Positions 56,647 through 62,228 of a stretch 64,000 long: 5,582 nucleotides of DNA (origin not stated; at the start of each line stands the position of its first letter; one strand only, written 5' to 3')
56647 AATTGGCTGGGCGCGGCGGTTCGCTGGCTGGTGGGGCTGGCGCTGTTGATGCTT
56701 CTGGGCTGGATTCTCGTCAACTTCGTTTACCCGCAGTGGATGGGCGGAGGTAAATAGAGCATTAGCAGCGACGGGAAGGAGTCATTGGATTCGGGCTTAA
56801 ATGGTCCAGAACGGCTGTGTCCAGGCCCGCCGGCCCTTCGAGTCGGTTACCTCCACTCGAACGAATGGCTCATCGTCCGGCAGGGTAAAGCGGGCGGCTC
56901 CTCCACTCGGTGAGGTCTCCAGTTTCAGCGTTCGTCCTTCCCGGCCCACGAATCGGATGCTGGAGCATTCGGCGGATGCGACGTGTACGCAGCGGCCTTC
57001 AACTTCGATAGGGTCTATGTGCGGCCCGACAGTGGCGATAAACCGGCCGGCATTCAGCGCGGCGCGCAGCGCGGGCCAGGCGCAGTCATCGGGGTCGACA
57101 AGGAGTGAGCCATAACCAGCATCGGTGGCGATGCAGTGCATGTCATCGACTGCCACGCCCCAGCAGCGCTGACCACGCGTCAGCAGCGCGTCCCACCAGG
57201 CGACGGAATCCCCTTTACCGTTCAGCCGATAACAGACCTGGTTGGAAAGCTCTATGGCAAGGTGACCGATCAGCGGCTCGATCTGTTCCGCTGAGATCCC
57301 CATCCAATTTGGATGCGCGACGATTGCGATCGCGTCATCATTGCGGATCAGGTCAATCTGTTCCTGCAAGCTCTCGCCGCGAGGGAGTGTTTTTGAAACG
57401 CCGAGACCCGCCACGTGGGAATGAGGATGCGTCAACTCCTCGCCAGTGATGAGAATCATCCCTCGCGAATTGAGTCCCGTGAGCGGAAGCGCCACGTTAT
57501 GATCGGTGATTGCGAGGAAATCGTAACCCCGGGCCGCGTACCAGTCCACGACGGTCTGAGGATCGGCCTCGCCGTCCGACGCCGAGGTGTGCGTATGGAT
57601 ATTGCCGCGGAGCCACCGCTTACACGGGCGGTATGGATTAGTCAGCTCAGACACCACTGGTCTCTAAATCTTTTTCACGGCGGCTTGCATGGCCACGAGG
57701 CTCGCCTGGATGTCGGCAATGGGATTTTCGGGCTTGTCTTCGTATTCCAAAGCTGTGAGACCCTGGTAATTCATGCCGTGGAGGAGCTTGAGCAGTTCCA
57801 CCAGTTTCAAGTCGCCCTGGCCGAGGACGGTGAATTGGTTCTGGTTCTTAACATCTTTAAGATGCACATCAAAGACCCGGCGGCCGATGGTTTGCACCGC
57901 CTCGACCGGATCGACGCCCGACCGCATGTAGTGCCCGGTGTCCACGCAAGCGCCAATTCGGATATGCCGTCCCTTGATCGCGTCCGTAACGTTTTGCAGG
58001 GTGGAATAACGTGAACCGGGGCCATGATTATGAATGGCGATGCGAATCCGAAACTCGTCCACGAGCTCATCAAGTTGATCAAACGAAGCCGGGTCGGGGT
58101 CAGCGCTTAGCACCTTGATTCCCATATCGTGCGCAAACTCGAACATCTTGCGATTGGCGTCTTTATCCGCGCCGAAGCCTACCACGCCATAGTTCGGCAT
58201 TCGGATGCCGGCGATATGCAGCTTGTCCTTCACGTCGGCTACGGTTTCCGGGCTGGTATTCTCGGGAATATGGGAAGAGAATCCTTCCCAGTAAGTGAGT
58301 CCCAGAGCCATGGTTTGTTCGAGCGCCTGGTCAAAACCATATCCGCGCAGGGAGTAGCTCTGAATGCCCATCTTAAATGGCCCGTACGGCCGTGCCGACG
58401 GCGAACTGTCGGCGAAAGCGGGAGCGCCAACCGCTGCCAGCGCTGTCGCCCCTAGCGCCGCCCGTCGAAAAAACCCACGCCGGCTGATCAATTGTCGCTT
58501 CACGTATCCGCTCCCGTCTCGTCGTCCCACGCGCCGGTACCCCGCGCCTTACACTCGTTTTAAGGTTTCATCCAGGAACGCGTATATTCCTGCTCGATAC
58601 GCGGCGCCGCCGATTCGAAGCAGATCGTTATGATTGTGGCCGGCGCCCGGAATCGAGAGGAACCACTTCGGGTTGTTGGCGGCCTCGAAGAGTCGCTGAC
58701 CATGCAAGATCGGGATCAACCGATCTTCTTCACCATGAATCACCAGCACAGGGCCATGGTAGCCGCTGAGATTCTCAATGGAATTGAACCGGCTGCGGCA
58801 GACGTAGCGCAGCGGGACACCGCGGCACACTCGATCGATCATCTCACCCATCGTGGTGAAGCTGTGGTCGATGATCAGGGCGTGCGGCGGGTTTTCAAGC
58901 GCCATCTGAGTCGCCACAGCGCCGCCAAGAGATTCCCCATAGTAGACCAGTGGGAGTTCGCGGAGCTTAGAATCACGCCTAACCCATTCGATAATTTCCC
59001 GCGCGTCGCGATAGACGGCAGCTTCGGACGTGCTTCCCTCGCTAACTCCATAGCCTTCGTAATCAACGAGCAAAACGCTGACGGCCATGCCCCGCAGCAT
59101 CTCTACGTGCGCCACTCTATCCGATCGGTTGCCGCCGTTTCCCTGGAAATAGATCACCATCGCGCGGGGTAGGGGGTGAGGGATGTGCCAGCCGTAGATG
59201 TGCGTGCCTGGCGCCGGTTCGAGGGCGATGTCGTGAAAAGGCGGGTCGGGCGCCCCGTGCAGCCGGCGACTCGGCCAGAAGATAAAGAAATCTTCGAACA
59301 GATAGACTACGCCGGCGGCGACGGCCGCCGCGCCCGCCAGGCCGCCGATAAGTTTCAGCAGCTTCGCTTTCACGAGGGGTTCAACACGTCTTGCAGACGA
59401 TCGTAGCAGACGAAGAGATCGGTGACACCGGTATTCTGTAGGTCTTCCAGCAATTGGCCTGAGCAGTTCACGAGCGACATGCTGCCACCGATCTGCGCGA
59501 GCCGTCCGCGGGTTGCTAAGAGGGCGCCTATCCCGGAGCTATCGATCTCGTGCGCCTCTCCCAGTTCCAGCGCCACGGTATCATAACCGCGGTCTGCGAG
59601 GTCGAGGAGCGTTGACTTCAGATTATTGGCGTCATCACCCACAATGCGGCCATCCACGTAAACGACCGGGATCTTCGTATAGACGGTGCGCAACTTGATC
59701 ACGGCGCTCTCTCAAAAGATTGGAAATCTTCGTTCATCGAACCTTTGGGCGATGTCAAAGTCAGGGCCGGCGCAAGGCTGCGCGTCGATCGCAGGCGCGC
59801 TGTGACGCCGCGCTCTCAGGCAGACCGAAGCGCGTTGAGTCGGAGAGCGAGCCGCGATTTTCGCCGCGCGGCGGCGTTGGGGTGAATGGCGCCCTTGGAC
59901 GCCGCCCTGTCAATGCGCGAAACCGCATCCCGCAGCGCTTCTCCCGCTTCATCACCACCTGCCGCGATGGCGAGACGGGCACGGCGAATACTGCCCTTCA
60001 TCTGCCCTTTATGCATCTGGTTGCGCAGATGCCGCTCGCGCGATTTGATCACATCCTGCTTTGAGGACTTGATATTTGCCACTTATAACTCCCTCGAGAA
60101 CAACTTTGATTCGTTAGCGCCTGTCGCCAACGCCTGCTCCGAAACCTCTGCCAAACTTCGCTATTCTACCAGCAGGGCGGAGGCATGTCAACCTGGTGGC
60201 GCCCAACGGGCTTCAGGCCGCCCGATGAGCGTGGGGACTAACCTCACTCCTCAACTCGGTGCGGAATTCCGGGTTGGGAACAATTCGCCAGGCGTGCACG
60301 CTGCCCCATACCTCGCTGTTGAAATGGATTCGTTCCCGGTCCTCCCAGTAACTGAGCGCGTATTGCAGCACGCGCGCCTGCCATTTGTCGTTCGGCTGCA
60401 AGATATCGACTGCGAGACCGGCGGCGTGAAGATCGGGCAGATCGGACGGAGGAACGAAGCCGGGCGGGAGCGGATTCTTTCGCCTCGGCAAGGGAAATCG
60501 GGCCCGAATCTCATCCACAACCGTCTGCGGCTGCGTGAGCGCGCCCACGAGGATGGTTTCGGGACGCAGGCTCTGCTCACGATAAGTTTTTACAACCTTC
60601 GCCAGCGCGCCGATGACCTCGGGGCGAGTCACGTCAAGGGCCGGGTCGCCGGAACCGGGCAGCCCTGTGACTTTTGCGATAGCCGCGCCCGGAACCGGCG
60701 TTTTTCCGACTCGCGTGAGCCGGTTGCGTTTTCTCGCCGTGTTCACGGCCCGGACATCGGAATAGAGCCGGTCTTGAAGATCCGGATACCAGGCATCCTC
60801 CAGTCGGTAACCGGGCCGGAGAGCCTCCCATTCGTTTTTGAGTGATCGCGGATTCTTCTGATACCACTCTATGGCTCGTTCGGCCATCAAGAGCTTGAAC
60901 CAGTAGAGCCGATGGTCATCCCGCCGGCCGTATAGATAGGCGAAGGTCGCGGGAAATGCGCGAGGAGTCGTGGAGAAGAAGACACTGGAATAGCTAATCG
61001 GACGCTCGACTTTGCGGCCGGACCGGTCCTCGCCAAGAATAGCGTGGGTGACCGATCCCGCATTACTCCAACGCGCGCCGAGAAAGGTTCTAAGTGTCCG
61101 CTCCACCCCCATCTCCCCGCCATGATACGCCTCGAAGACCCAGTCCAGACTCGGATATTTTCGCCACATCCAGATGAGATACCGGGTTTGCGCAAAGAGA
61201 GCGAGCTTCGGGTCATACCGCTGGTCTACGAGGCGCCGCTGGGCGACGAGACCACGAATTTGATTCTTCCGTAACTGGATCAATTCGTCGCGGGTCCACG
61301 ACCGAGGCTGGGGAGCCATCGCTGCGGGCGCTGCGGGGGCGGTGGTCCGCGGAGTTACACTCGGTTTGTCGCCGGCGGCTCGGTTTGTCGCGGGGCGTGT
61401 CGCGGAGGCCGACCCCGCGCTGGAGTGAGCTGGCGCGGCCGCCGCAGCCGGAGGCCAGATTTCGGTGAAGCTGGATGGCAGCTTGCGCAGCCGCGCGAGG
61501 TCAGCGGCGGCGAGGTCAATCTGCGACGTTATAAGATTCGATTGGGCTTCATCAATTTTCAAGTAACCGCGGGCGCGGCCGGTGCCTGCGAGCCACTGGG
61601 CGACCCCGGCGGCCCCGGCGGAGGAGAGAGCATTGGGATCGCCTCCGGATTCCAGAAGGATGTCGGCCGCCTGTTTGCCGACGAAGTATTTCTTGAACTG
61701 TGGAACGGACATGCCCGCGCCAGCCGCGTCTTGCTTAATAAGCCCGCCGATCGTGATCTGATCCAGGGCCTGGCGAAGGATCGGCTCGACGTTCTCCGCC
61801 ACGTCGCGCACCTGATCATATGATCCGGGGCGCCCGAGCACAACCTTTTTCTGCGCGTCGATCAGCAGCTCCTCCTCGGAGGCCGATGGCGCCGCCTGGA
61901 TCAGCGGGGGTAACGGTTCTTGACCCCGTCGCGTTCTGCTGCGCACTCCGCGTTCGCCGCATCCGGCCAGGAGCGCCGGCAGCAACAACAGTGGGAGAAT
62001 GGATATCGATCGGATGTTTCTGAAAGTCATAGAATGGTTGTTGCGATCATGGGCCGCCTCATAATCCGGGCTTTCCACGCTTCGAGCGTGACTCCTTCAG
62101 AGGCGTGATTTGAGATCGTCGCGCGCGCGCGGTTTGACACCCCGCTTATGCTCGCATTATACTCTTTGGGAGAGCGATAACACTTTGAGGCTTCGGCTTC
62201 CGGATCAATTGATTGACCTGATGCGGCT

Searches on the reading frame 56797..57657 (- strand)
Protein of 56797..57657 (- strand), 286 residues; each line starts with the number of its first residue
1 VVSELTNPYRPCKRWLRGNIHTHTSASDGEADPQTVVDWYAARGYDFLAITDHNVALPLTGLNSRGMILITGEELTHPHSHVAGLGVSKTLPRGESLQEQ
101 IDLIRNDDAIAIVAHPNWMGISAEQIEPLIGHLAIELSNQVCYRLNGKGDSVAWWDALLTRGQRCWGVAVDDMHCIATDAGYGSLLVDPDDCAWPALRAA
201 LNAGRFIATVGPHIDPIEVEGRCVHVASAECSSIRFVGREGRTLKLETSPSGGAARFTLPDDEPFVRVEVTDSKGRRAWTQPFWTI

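Call 48: search_protein_families(library=pfam, proteins=[window:56797-57657:-], max_evalue=0.01)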
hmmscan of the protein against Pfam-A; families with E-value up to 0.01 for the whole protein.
window:56797-57657:- (286 aa): 1 family
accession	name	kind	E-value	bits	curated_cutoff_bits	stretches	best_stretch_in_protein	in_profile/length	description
PF02811.25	PHP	-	0.0002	22.2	26.4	1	20-56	2-40/164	PHP domain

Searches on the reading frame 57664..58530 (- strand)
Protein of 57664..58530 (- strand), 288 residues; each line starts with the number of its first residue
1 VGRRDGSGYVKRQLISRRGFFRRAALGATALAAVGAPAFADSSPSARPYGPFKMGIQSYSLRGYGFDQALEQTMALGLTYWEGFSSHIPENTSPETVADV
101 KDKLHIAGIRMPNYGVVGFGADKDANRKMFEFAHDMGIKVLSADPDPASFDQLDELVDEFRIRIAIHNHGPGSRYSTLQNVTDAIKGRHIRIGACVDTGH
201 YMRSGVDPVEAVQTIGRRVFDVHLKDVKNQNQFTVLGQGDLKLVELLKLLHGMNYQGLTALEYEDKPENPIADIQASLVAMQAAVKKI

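Call 48: search_protein_families(library=pfam, proteins=[window:57664-58530:-], max_evalue=0.01)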
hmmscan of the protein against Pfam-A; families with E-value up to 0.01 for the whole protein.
window:57664-58530:- (288 aa): 1 family
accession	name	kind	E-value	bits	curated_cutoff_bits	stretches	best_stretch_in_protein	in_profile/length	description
PF01261.30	AP_endonuc_2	-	1.4e-18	68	31.1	1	75-275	6-240/249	Xylose isomerase-like TIM barrel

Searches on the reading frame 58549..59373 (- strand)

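Call 48: search_protein_families(library=pfam, proteins=[window:58549-59373:-], max_evalue=0.01)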
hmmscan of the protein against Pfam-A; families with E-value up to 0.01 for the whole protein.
window:58549-59373:- (274 aa): 7 families
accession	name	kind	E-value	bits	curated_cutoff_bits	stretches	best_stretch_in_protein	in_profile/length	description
PF12146.15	Hydrolase_4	-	4.8e-14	52.7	27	2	69-165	3-103/239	Serine aminopeptidase, S33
PF00561.26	Abhydrolase_1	-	7.7e-11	42.6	25.8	2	99-163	29-92/245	alpha/beta hydrolase fold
PF12697.13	Abhydrolase_6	-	4.6e-07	31.2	26.3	1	94-169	24-92/217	Alpha/beta hydrolase family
PF20434.5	BD-FAE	-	0.00053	20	26.8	0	203-230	186-213/215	BD-FAE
PF00326.27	Peptidase_S9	-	0.0018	18.2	22.6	0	186-271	121-210/213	Prolyl oligopeptidase family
PF20408.4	Abhydrolase_11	-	0.003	17.8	27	1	125-219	65-140/193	Alpha/beta hydrolase domain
PF02129.25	Peptidase_S15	-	0.0037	17.4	23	0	100-165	54-120/262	X-Pro dipeptidyl-peptidase (S15 family)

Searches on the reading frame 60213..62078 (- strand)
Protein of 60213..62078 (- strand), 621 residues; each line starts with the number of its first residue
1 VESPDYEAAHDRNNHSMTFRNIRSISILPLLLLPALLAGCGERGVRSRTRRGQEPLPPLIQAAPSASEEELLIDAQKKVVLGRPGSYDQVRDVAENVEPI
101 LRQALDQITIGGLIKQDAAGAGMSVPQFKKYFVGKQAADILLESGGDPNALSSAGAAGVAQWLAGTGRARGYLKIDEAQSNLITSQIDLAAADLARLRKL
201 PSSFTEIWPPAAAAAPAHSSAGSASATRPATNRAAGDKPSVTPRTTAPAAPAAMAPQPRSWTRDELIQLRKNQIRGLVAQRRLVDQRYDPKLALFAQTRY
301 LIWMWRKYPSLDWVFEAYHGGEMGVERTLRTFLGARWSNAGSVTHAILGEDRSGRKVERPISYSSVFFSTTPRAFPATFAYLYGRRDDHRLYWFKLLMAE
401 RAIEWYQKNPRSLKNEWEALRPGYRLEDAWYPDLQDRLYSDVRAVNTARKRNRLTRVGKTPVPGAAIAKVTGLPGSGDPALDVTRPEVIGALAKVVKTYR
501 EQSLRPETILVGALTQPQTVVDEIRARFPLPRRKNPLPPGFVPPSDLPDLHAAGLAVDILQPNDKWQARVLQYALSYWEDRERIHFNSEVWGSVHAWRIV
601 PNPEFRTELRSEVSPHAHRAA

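Call 48: search_protein_families(library=pfam, proteins=[window:60213-62078:-], max_evalue=0.01)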
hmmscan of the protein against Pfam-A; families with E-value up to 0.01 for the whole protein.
window:60213-62078:- (621 aa): 1 family
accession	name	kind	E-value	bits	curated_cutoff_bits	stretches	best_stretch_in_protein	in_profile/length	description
PF01464.25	SLT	-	7.4e-07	29.2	21.3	0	266-330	40-106/117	Transglycosylase SLT domain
